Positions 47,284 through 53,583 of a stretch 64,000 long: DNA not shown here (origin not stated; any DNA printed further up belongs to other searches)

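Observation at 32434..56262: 7942-aa autotransporter whose passenger is built from Calx-beta/Ig-like repeats rather than a beta-helix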

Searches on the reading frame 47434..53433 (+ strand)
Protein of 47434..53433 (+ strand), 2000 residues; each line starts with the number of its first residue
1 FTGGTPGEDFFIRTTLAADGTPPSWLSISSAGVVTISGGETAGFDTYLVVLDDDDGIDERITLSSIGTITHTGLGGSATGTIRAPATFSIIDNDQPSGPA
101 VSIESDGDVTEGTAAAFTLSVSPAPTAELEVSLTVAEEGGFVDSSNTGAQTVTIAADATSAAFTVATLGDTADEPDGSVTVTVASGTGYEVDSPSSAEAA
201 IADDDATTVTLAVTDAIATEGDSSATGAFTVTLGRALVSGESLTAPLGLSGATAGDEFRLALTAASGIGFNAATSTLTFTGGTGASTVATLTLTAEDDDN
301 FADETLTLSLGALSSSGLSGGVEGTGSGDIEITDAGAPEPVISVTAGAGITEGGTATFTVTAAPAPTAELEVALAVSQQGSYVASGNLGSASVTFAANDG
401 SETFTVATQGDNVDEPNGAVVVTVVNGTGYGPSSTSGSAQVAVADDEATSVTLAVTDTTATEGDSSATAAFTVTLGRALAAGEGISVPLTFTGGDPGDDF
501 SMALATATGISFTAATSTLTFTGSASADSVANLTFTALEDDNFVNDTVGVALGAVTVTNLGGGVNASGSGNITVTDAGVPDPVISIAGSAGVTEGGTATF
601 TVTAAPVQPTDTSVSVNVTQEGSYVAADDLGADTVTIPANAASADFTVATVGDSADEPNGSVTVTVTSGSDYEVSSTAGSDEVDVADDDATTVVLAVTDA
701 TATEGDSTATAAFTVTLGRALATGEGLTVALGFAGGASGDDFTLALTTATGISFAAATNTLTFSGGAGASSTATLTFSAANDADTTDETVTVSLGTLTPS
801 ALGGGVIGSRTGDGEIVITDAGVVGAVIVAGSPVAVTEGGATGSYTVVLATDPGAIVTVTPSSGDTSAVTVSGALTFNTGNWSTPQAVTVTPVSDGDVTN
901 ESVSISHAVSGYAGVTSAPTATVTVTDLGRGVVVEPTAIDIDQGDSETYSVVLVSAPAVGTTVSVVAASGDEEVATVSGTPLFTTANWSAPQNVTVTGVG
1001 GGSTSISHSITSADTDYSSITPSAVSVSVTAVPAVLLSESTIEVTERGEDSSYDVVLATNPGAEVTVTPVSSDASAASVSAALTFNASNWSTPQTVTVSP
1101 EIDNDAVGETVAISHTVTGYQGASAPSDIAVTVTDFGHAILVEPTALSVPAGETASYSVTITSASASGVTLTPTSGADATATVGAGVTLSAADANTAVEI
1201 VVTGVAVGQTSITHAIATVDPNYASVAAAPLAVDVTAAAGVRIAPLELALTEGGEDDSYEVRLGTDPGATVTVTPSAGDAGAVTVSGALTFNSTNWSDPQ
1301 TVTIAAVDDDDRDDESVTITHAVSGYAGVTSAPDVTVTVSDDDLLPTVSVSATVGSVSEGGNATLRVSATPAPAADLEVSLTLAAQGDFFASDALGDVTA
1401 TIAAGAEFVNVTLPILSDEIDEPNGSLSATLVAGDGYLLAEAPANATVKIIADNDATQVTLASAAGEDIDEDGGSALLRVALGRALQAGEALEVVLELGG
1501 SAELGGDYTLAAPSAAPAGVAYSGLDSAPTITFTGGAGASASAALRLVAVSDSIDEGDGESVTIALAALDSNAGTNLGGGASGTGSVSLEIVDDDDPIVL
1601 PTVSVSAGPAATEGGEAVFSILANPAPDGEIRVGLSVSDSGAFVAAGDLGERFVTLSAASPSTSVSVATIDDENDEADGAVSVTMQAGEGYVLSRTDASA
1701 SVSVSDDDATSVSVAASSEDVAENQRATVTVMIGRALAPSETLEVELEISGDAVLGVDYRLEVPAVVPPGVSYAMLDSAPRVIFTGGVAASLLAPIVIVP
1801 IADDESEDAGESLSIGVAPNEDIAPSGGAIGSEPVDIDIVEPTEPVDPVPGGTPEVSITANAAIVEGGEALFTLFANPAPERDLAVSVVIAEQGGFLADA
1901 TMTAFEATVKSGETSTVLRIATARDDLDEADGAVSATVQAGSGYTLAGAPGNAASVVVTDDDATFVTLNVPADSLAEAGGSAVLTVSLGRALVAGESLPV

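Call 14: search_protein_families(library=pfam, proteins=[window:47434-53433:+], max_evalue=0.1)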
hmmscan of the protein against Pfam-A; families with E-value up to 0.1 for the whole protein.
window:47434-53433:+ (2000 aa): 2 families
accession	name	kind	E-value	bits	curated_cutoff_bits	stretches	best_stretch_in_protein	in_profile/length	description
PF17766.7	fn3_6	-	8.4e-06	26.3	26.4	0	1106-1166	14-74/99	Fibronectin type-III domain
PF14085.11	DUF4265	-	0.013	16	27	0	1317-1375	3-64/115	Domain of unknown function (DUF4265)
